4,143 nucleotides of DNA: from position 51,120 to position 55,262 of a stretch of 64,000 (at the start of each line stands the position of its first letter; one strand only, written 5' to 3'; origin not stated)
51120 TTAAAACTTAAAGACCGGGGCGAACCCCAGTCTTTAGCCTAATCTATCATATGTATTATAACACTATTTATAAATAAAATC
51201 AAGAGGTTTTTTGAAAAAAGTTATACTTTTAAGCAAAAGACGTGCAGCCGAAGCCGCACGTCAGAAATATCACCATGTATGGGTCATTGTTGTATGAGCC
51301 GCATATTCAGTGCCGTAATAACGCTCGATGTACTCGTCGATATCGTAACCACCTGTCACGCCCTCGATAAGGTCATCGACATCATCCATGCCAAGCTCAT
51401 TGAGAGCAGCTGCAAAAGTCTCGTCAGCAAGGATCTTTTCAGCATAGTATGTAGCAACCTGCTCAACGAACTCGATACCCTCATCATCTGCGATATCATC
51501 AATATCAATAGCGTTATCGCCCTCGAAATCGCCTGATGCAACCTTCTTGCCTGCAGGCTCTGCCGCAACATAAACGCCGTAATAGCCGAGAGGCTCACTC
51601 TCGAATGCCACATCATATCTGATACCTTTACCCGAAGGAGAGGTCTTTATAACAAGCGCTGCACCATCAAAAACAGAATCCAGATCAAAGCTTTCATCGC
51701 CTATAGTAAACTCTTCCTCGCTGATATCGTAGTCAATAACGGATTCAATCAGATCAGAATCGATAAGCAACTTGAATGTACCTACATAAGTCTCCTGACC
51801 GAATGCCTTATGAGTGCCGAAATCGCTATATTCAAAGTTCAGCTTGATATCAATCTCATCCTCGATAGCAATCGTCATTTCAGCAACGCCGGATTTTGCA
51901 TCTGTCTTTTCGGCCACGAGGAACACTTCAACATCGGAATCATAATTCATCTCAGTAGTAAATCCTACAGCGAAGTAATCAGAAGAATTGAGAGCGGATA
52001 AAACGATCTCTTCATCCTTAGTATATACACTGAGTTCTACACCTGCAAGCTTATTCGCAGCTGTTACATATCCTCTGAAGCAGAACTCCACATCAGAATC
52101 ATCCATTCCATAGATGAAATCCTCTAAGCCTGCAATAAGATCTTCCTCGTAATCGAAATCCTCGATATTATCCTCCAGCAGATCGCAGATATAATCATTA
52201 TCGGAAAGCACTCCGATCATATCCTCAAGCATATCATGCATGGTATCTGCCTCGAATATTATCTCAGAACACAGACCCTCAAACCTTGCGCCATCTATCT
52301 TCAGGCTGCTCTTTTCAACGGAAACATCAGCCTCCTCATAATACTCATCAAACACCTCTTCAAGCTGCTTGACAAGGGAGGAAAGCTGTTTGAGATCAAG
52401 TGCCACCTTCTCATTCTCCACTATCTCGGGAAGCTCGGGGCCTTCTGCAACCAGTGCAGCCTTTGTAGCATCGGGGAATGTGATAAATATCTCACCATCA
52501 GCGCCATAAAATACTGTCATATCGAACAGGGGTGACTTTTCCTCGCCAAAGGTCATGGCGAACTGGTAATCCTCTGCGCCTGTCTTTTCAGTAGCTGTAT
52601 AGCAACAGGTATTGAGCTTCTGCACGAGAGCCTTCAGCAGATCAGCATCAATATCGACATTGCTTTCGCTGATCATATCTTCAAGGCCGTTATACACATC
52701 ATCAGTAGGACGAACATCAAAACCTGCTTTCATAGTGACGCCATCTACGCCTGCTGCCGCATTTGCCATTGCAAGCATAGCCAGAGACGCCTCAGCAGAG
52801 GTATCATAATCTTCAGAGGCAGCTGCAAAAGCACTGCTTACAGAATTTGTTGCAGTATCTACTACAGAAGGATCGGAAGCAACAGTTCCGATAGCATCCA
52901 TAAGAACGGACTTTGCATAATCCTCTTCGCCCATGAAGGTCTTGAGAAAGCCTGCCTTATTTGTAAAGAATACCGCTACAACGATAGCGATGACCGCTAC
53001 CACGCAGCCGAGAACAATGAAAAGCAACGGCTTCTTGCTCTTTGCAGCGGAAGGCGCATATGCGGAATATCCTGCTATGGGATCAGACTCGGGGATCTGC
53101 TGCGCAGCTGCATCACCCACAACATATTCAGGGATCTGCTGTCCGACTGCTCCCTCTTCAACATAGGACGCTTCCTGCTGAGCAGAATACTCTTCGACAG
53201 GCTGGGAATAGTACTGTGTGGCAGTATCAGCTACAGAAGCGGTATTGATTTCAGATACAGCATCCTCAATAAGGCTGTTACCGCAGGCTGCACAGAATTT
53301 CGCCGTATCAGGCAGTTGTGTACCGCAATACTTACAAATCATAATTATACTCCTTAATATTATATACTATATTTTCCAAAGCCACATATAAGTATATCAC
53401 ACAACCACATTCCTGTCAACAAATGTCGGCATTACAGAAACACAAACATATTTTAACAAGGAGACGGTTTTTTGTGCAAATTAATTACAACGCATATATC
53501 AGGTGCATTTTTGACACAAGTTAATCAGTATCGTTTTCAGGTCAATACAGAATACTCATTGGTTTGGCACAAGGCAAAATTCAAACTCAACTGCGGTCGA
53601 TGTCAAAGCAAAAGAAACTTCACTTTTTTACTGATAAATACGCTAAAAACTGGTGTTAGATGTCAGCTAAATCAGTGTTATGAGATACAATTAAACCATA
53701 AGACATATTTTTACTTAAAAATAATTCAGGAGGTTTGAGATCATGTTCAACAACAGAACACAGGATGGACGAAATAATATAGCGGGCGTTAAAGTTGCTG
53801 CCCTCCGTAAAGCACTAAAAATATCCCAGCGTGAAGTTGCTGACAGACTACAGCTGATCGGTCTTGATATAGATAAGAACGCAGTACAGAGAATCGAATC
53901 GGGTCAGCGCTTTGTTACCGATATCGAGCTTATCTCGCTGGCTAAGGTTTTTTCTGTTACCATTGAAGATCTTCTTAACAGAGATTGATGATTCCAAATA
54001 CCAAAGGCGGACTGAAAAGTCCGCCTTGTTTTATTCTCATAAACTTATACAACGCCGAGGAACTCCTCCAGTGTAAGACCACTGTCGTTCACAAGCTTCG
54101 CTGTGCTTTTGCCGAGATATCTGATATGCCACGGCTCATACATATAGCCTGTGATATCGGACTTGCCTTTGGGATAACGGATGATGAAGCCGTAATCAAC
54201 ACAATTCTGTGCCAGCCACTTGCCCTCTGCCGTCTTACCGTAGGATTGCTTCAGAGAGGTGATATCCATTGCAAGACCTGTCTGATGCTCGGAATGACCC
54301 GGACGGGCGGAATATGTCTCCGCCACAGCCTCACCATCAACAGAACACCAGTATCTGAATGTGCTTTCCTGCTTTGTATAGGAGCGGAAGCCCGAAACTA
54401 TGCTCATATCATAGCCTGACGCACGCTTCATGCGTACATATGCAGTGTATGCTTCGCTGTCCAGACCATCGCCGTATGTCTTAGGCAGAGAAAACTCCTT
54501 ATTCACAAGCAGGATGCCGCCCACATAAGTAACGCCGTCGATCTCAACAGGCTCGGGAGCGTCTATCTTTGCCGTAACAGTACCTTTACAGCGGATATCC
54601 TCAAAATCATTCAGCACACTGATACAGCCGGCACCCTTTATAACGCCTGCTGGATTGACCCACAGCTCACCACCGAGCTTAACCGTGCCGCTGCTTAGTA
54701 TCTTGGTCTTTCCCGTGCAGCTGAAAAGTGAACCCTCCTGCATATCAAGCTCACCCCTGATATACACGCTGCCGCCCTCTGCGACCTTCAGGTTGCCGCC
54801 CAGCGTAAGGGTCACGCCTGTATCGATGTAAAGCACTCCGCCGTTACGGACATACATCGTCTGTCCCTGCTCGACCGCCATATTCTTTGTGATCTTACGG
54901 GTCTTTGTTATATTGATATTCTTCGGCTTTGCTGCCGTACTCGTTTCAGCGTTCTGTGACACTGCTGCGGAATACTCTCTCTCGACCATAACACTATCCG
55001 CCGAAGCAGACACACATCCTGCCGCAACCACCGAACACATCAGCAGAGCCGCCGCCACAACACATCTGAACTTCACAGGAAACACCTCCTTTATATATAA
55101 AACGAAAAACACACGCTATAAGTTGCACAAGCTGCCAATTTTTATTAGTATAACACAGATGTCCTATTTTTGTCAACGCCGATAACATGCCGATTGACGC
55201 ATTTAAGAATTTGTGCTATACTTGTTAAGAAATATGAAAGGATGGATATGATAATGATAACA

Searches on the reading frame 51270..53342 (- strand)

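Call 31: search_protein_families(library=pfam, proteins=[window:51270-53342:-], max_evalue=0.0001)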
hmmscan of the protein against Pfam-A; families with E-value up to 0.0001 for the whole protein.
window:51270-53342:- (690 aa): 1 family
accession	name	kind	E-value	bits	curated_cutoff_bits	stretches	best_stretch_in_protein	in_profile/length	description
PF13240.11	Zn_Ribbon_1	-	1.8e-07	31.1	25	1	3-24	2-23/23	zinc-ribbon domain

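Call 87: search_protein_families(library=pfam, proteins=[window:51270-53342:-], max_evalue=0.001)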
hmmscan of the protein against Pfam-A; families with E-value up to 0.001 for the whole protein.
window:51270-53342:- (690 aa): 2 families
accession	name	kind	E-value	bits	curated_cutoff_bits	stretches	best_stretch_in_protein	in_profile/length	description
PF13240.11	Zn_Ribbon_1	-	1.8e-07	31.1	25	1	3-24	2-23/23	zinc-ribbon domain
PF12773.13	DZR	-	0.00032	21.3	27.3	1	3-25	1-23/45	Double zinc ribbon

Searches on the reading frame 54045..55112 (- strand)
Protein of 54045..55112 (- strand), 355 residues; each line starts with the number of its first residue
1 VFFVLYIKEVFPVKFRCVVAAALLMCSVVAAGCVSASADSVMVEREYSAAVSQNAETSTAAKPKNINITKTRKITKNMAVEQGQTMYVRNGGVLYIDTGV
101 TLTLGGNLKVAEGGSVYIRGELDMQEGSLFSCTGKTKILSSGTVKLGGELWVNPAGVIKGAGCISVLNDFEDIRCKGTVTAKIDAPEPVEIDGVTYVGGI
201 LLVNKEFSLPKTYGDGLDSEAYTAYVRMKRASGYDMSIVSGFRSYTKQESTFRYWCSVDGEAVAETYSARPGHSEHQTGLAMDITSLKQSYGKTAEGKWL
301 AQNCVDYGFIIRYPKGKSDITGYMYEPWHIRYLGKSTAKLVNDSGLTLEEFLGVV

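Call 31: search_protein_families(library=pfam, proteins=[window:54045-55112:-], max_evalue=0.0001)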
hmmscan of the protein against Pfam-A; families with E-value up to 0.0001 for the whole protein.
window:54045-55112:- (355 aa): 1 family
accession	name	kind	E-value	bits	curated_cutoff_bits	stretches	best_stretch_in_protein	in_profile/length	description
PF02557.22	VanY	-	3e-36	124.6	25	1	219-335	6-132/132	D-alanyl-D-alanine carboxypeptidase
